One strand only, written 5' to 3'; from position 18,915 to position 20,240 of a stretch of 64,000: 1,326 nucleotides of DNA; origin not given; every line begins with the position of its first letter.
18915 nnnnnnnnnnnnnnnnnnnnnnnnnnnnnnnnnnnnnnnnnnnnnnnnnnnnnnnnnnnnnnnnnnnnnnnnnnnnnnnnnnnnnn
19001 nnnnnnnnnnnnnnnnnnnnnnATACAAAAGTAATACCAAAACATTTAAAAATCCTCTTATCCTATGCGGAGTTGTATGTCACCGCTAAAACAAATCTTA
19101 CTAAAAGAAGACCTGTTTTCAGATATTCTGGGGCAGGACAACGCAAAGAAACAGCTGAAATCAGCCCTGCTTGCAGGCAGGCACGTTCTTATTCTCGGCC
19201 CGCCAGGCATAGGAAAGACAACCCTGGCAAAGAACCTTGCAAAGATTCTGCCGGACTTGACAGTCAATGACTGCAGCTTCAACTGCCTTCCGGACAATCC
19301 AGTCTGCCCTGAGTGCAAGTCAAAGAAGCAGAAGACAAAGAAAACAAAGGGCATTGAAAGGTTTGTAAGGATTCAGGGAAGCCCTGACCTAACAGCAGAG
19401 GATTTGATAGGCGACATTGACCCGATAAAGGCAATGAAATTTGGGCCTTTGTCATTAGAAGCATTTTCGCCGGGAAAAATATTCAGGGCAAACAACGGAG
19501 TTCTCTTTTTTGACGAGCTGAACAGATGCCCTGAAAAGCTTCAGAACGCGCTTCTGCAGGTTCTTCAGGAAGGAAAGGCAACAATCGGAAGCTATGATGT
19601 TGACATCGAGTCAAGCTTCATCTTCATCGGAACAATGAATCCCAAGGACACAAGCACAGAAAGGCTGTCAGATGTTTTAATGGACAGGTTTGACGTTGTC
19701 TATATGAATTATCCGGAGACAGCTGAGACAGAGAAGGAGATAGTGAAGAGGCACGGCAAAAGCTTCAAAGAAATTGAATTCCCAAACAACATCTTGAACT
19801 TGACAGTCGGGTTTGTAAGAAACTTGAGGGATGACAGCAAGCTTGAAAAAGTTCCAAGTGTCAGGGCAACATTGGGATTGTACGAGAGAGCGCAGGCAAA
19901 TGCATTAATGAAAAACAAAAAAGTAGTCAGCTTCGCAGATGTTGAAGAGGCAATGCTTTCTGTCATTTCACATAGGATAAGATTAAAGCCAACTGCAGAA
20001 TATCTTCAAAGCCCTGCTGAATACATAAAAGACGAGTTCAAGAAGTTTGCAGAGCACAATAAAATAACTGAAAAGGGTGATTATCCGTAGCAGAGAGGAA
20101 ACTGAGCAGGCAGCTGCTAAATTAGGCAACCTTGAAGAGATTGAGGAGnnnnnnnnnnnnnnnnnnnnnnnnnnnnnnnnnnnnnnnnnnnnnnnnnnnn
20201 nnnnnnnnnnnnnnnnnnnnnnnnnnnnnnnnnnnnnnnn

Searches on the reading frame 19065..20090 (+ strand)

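Call 54: search_protein_families(library=ncbifam, proteins=[window:19065-20090:+])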
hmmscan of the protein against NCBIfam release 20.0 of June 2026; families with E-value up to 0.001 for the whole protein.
window:19065-20090:+ (341 aa): 48 families (the best 25 are shown)
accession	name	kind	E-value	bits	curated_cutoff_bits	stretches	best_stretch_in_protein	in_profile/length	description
TIGR02442.1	Cob-chelat-sub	hypoth_equivalog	1.1e-32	113.3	779.45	2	18-230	3-214/641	putative cobaltochelatase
TIGR02030.1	BchI-ChlI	equivalog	7.5e-25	87.8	466.95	1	18-230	3-218/337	magnesium chelatase ATPase subunit I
TIGR02031.1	BchD-ChlD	equivalog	6.7e-19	68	499.55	1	41-312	19-278/608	magnesium chelatase ATPase subunit D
TIGR00764.1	lon_rel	equivalog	1.5e-17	63.4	516.6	2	10-82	9-81/608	ATP-dependent protease LonB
TIGR00368.1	TIGR00368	hypoth_equivalog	2.6e-16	59.3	362.4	1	18-68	191-241/499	YifB family Mg chelatase-like AAA ATPase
NF007365.0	PRK09862.1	equivalog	1.2e-13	50.5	530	1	14-69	187-241/506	YifB family Mg chelatase-like AAA ATPase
TIGR02640.1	gas_vesic_GvpN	equivalog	7.8e-13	48.5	266.8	1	146-293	108-253/262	gas vesicle protein GvpN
NF047784.1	MadB_ATPase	equivalog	5e-12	45.6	475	1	31-301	26-283/298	MadB family AAA-type ATPase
TIGR02902.1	spore_lonB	equivalog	4.1e-10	38.9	723.3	1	16-56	62-104/531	ATP-dependent protease LonB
TIGR02903.1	spore_lon_C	equivalog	5.6e-10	38.4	678.8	1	10-56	145-193/615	Lon family ATP-dependent protease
TIGR00635.1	ruvB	equivalog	3.5e-08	32.8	299.05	1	18-61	3-53/305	Holliday junction branch migration DNA helicase RuvB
NF000868.0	PRK00080.1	equivalog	4.8e-08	32.3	282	1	13-61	19-74/330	Holliday junction branch migration DNA helicase RuvB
NF041552.1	TF_PrdR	equivalog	5.6e-07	28.3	795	1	137-238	355-459/577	sigma-54 dependent transcriptional regulator PrdR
TIGR02397.1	dnaX_nterm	equivalog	7.5e-07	28.7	250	1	17-89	12-79/355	DNA polymerase III subunit gamma/tau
NF051870.1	NAssimRespRegNtrX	equivalog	1.2e-06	27.7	600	1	134-226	220-315/452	nitrogen assimilation response regulator NtrX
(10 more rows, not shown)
